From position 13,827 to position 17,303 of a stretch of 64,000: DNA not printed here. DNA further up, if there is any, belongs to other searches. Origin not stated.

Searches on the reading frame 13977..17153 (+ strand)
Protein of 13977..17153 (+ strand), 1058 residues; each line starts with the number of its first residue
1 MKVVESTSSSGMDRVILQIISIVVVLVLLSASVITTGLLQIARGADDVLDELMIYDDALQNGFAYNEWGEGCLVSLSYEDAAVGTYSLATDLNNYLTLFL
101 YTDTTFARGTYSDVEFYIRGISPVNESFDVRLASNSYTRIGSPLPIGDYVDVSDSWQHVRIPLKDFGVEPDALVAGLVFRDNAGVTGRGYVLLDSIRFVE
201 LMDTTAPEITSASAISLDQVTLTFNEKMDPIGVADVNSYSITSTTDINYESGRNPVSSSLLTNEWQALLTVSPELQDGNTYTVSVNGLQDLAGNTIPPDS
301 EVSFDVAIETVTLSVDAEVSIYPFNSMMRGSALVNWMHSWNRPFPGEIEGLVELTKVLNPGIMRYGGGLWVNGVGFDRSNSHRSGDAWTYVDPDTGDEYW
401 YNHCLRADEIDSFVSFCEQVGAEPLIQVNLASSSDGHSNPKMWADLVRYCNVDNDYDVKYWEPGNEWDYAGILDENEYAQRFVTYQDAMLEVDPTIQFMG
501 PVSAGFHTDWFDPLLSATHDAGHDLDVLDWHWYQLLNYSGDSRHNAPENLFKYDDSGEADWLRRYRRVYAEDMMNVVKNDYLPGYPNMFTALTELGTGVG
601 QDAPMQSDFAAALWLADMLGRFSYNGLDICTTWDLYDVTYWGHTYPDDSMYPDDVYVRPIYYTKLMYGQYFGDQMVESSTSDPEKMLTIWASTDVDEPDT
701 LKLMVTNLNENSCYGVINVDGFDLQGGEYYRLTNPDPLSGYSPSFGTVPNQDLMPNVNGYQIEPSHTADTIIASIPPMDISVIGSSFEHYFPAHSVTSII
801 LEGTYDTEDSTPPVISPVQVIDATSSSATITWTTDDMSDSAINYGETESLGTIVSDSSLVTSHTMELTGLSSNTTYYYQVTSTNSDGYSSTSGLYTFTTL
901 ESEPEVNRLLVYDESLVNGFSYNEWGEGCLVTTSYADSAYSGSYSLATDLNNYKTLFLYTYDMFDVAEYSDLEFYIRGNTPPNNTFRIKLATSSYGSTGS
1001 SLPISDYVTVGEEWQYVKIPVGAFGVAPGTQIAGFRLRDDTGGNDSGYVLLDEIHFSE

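Call 7: search_protein_families(library=pfam, proteins=[window:13977-17153:+])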
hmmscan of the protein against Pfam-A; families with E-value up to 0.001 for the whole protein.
window:13977-17153:+ (1058 aa): 4 families
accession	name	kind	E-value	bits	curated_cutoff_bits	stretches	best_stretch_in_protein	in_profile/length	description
PF21582.3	CBM30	-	9.2e-11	42.4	27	1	114-166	78-134/170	Carbohydrate binding domain 30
PF16656.11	Pur_ac_phosph_N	-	2e-08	35.1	30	1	822-899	10-93/93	Purple acid Phosphatase, N-terminal domain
PF13205.12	Big_5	-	3.4e-08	34.6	23.6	1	205-305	3-104/105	Bacterial Ig-like domain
PF00041.27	fn3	-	2e-06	28.4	25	1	816-892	4-78/84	Fibronectin type III domain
